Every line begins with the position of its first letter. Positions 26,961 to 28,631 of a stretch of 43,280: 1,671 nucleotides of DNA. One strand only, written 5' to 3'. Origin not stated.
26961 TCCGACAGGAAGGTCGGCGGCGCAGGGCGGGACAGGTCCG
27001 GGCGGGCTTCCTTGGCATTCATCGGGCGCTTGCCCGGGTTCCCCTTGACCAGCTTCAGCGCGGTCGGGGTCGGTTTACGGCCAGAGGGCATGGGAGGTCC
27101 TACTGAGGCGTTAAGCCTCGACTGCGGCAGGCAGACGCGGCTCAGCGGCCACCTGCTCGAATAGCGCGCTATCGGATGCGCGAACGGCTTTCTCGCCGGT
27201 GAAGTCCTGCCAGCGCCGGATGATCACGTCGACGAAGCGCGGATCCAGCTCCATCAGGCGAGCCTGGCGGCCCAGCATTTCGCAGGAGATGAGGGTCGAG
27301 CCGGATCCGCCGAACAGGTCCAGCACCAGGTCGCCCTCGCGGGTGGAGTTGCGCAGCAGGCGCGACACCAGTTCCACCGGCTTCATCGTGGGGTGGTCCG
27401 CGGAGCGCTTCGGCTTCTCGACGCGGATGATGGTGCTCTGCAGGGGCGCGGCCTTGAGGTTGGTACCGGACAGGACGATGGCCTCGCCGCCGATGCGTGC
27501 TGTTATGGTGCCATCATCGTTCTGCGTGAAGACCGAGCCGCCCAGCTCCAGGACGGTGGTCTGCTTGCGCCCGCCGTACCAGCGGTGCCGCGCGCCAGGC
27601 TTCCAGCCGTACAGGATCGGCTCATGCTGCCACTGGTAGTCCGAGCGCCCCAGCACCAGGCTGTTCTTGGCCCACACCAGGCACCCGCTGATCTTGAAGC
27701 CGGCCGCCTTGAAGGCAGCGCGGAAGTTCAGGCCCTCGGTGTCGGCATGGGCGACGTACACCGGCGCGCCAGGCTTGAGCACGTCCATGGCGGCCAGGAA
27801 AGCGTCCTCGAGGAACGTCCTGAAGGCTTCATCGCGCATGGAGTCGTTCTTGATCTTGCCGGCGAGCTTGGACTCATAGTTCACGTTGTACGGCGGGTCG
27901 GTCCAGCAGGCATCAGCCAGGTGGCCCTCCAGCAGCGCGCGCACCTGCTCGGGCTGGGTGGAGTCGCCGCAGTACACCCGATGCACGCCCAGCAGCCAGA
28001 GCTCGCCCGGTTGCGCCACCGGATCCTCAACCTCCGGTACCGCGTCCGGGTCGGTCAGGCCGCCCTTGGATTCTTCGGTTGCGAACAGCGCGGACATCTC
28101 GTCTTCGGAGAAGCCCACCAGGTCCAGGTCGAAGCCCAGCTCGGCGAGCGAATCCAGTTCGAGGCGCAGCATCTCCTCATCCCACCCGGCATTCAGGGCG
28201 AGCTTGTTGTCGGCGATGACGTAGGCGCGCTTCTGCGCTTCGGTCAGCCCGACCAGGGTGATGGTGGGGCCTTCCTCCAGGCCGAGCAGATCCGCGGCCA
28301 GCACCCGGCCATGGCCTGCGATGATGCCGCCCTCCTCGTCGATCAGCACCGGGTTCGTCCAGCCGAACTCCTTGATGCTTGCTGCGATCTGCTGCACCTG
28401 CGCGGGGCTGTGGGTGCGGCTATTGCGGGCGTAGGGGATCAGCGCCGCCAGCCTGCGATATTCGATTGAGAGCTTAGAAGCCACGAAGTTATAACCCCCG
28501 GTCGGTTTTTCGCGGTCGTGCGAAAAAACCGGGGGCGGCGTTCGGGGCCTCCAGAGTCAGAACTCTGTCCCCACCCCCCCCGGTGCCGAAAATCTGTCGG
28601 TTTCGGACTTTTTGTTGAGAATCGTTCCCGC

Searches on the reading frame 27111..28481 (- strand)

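Call 70: search_protein_families(library=phrogs, proteins=[window:27111-28481:-], max_evalue=0.00001)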
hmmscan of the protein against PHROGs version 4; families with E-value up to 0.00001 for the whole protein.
window:27111-28481:- (456 aa): 18 families
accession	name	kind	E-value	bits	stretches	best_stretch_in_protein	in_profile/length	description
phrog_498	-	other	7.9e-168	560.8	1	5-447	34-443/633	DNA methyltransferase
phrog_620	-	DNA, RNA and nucleotide metabolism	2.5e-54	185.6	1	3-144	6-146/217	ParB-like partition protein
phrog_15396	-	DNA, RNA and nucleotide metabolism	1.2e-51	177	1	3-140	1-138/258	ParB-like partition nuclease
phrog_67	-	other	3.8e-42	146.3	1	26-435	41-354/743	DNA methyltransferase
phrog_930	-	DNA, RNA and nucleotide metabolism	1.1e-32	114.7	1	3-134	4-134/223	ParB-like partition protein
phrog_23085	-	unknown function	1.6e-31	109.8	2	348-433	25-114/138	-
phrog_8071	-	DNA, RNA and nucleotide metabolism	6.4e-31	109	1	3-206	4-211/389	ParB-like partition protein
phrog_3008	-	other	1.3e-25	91.1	1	354-445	141-232/244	DNA methyltransferase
phrog_940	-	DNA, RNA and nucleotide metabolism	7.5e-23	82.4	1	3-125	3-125/388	nuclease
phrog_9353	-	unknown function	9.5e-23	82.3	1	16-157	21-164/245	-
phrog_723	-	DNA, RNA and nucleotide metabolism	3.7e-17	63.9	1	3-140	10-148/223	ParB-like partition protein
phrog_18056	-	DNA, RNA and nucleotide metabolism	9.5e-12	45.5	1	5-97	2-92/387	ParB-like partition nuclease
phrog_6952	-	other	3.3e-10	41.1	1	362-427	113-178/181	DNA methyltransferase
phrog_18293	-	other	4.6e-10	40.5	1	353-425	36-108/119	methyltransferase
phrog_4715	-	DNA, RNA and nucleotide metabolism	7.4e-09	35.5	1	13-95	154-240/630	ParB-like partition protein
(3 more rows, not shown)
